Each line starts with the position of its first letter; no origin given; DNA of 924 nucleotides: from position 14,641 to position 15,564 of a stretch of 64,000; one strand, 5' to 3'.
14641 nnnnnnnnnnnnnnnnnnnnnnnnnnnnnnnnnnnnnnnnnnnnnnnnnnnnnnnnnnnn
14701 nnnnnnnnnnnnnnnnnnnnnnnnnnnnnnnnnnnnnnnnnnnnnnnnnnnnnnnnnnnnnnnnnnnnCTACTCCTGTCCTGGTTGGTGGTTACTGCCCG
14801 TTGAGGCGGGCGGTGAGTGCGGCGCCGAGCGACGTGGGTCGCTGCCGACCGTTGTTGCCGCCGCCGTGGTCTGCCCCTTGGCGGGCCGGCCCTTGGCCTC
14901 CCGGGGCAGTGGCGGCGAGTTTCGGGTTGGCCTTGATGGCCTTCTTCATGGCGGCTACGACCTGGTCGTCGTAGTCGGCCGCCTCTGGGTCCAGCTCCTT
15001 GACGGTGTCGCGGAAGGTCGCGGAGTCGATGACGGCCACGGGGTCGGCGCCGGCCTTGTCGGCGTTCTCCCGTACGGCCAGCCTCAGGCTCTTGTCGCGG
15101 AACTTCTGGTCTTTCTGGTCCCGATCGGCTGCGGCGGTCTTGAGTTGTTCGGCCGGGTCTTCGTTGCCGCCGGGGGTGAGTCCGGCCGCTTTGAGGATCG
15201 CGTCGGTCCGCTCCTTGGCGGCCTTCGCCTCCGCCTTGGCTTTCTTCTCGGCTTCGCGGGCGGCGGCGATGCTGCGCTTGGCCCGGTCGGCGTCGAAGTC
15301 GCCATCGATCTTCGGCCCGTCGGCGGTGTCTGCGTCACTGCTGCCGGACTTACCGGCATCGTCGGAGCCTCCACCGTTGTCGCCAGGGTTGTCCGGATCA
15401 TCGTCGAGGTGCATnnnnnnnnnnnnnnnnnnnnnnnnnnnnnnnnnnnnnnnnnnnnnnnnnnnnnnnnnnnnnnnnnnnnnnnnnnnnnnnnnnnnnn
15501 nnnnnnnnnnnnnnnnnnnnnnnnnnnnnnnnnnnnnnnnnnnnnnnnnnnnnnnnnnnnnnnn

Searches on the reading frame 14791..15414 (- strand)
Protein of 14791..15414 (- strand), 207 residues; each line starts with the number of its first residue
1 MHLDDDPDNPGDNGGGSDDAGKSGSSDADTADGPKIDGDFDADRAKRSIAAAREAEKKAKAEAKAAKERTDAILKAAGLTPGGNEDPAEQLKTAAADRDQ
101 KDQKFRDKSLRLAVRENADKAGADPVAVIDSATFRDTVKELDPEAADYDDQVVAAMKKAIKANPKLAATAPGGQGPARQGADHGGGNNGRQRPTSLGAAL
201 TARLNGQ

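Call 97: search_protein_families(library=phrogs, proteins=[window:14791-15414:-], max_evalue=0.001)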
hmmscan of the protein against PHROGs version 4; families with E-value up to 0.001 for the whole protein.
window:14791-15414:- (207 aa): 5 families
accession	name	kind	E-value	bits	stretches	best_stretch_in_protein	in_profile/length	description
phrog_8952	-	unknown function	3.2e-23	83.8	1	5-206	47-258/261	-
phrog_15186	-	unknown function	1.3e-22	82.4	1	9-194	61-243/270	-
phrog_22063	-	unknown function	7.5e-12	46.5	1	28-187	72-230/263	-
phrog_16044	-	unknown function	7e-07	30.1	1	89-186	145-242/283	-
phrog_4708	-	head and packaging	0.00098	19.9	0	4-204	34-232/245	head scaffolding protein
